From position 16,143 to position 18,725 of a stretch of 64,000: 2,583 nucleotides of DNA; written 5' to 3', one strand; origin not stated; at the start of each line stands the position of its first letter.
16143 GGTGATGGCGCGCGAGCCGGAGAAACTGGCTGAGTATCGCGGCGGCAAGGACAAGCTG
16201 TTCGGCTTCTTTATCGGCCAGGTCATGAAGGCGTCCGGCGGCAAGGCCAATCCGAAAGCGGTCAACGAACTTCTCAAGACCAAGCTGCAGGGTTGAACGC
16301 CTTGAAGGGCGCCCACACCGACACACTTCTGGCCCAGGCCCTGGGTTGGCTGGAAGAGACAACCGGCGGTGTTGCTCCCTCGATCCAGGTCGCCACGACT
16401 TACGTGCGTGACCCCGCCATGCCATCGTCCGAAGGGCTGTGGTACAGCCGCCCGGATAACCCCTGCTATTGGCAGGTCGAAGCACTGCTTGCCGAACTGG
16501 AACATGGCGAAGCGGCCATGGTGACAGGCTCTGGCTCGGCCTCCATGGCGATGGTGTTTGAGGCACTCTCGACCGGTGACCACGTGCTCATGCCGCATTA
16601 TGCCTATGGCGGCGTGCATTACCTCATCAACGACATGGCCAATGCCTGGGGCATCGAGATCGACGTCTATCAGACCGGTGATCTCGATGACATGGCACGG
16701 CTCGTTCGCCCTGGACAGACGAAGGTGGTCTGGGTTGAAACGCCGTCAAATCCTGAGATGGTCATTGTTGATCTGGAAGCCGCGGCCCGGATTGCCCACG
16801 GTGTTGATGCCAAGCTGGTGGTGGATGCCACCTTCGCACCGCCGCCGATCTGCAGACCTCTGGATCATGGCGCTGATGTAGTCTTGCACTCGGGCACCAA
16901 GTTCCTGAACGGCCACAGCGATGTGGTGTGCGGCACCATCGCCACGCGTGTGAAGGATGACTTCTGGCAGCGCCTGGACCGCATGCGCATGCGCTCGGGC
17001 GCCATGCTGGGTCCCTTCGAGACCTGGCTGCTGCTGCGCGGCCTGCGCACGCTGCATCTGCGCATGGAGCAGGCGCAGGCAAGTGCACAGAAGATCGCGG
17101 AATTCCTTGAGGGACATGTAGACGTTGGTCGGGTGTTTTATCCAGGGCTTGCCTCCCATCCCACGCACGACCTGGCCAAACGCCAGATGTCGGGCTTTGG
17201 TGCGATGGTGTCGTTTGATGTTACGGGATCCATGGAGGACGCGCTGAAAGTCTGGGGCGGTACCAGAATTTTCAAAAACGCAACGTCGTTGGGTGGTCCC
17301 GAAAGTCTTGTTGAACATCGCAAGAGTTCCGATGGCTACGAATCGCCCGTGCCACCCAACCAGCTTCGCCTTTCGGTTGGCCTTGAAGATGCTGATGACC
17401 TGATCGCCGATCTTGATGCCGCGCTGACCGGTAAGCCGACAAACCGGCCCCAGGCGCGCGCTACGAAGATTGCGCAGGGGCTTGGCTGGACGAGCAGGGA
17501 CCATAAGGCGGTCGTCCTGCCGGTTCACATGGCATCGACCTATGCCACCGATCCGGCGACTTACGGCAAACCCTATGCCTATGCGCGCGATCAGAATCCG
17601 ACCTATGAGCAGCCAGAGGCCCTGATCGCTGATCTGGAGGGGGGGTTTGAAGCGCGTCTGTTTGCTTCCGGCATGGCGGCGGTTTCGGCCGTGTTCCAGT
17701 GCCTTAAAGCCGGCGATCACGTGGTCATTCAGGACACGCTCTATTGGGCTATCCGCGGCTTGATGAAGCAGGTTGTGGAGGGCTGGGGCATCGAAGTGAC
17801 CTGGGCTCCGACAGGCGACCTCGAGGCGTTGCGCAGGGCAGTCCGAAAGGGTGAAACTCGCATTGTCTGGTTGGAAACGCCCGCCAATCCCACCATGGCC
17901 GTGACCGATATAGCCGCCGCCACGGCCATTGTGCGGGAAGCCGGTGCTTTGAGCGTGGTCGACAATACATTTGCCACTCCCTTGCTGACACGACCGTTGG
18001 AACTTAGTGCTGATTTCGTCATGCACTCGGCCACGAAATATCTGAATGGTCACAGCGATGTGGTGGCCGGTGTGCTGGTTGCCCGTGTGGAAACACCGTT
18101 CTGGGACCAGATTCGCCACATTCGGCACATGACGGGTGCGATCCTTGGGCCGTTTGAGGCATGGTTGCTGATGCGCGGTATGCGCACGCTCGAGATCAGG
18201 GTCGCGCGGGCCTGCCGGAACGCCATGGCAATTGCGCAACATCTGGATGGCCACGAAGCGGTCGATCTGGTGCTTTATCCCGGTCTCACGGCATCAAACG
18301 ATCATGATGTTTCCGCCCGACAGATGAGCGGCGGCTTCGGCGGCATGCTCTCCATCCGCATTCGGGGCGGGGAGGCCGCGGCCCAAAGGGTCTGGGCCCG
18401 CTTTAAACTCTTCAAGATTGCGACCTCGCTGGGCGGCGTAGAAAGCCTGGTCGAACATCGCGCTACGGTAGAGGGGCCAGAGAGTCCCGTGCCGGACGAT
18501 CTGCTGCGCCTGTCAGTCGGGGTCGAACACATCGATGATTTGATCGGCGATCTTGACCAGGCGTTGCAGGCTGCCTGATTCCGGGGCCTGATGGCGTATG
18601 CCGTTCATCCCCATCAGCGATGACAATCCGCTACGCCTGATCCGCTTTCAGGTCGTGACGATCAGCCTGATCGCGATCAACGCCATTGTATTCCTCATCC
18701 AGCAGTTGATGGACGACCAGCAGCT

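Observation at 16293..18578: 761-aa in-frame tandem duplication/fusion of two transsulfuration PLP-enzyme domains, translationally coupled to gatCAB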

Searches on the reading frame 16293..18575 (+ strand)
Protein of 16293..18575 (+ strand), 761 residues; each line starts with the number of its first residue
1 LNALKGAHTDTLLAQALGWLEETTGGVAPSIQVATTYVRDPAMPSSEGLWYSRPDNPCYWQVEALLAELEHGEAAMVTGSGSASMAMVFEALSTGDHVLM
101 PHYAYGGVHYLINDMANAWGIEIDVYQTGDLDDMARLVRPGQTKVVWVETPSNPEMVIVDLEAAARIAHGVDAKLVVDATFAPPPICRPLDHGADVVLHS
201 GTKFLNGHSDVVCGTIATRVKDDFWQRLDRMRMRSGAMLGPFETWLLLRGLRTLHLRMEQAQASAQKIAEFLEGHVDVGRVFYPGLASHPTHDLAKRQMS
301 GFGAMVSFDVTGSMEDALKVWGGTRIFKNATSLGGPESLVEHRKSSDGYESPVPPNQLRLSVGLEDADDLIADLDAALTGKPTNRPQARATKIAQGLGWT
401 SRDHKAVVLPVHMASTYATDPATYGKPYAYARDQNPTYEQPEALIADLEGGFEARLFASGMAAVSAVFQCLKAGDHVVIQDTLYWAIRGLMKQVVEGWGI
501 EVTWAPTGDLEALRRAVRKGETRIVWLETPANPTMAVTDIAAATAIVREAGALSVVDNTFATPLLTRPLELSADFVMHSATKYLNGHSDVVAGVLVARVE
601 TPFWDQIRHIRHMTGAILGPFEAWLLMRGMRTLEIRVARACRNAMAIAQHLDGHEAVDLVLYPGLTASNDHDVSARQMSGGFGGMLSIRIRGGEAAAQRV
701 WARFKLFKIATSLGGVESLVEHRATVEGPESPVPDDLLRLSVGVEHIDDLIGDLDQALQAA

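Call 3: search_protein_families(library=pfam, proteins=[window:16293-18575:+])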
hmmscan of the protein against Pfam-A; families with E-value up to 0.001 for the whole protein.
window:16293-18575:+ (761 aa): 3 families
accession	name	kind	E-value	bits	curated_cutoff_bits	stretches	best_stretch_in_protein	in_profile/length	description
PF01053.26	Cys_Met_Meta_PP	-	1.1e-227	755.3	27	2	401-759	12-381/381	Cys/Met metabolism PLP-dependent enzyme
PF00155.27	Aminotran_1_2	-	7.1e-15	55.5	19.7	2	65-178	50-185/361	Aminotransferase class I and II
PF00266.25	Aminotran_5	-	1.4e-11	44.5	21.5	1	463-585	78-203/371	Aminotransferase class-V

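Call 4: search_protein_families(library=ncbifam, proteins=[window:16293-18575:+])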
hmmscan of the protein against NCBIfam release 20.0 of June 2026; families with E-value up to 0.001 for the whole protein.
window:16293-18575:+ (761 aa): 63 families (the best 25 are shown)
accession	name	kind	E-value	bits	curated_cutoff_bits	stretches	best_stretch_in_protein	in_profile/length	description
NF005871.0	PRK07811.1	equivalog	5.9e-222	736.2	513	2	404-759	28-387/389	cystathionine gamma-synthase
NF005758.0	PRK07582.1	equivalog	1.9e-191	635.6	440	2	389-760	9-370/372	cystathionine gamma-lyase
TIGR01328.1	met_gam_lyase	equivalog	1e-188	627.1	549.7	2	402-760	17-390/391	methionine gamma-lyase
NF005810.0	PRK07671.1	equivalog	3.1e-186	618.9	594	2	390-759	4-377/377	bifunctional cystathionine gamma-lyase/homocysteine desulfhydrase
NF004876.0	PRK06234.1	subfamily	8.1e-182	604.7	666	2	401-759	21-396/400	methionine gamma-lyase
NF004821.0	PRK06176.1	equivalog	5.9e-181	601.4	642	2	391-760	5-378/380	cystathionine gamma-synthase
TIGR02080.1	O_succ_thio_ly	equivalog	1.5e-178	593.3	504.55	2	391-760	7-381/382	cystathionine gamma-synthase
NF005695.0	PRK07503.1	equivalog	3.9e-178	592.2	666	2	402-760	23-396/403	methionine gamma-lyase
NF005976.0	PRK08064.1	equivalog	1.1e-176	587.5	627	2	402-759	20-381/390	cystathionine beta-lyase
NF006347.0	PRK08574.1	equivalog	1.3e-175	583.8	477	2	403-760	16-384/385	cystathionine gamma-synthase family protein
NF006003.0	PRK08133.1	equivalog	2.1e-165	550.2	522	2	426-759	56-395/396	O-succinylhomoserine sulfhydrylase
TIGR01325.1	O_suc_HS_sulf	equivalog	2.6e-164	546.3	510.05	2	47-378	44-380/380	O-succinylhomoserine sulfhydrylase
NF006097.0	PRK08249.1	equivalog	3.4e-163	542.7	600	2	426-760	56-395/402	cystathionine gamma-synthase family protein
TIGR01329.1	cysta_beta_ly_E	equivalog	1.5e-160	534.1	487.5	2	403-760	14-380/383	cystathionine beta-lyase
NF005263.0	PRK06767.1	equivalog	5.3e-155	516.2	617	2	398-759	14-384/392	methionine gamma-lyase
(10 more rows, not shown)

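Call 7: search_solved_structures(query=window:16293-18575:+, show_alignments=2)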
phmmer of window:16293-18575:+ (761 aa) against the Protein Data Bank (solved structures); distinct sequences matched with E-value up to 0.001: 92 (the best 60 are shown).
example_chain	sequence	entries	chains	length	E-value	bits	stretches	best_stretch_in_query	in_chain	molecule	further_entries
4ixs_A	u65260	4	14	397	9.7e-90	305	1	404-758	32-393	Cystathionine gamma-lyase-like protein | Cystathionine gamma-lyase-like protein, LYS201A modified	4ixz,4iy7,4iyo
3e6g_A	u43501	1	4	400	1e-89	305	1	404-758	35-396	Cystathionine gamma-lyase-like protein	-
8sf4_A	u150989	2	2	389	2.1e-89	303.9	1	404-759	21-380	Cystathionine gamma-lyase | Cystathionine gamma-synthase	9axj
3qhx_A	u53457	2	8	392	9.9e-89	301.7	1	406-758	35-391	Cystathionine gamma-synthase MetB (Cgs)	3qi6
6k1m_A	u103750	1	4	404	1.5e-88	301.1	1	388-758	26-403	Cystathionine gamma-lyase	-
6k1n_A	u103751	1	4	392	1.5e-88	301.1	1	390-758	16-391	Cystathionine gamma-lyase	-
6k1l_A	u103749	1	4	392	4.4e-88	299.6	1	390-758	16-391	Cystathionine gamma-lyase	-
6k1o_A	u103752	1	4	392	2e-87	297.4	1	390-758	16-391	Cystathionine gamma-lyase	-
7ba4_A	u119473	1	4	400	8.7e-85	288.7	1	386-759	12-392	Cystathionine gamma-lyase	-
5x5h_A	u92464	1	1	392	3.5e-83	283.4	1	405-759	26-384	Cystathionine beta-lyases/cystathionine gamma-synthases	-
4l0o_H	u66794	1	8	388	1.3e-81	278.1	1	403-758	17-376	Cystathionine gamma-synthase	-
6cja_A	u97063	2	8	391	2e-81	277.6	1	404-758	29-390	Cystathionine beta-lyase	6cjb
7bqw_A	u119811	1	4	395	5.2e-81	276.2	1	406-759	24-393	L-methionine gamma-lyase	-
6lxu_A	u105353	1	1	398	5.3e-81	276.2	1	405-759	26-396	L-methionine gamma-lyase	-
1n8p_A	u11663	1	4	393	1.6e-80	274.5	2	22-341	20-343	Cystathionine gamma-lyase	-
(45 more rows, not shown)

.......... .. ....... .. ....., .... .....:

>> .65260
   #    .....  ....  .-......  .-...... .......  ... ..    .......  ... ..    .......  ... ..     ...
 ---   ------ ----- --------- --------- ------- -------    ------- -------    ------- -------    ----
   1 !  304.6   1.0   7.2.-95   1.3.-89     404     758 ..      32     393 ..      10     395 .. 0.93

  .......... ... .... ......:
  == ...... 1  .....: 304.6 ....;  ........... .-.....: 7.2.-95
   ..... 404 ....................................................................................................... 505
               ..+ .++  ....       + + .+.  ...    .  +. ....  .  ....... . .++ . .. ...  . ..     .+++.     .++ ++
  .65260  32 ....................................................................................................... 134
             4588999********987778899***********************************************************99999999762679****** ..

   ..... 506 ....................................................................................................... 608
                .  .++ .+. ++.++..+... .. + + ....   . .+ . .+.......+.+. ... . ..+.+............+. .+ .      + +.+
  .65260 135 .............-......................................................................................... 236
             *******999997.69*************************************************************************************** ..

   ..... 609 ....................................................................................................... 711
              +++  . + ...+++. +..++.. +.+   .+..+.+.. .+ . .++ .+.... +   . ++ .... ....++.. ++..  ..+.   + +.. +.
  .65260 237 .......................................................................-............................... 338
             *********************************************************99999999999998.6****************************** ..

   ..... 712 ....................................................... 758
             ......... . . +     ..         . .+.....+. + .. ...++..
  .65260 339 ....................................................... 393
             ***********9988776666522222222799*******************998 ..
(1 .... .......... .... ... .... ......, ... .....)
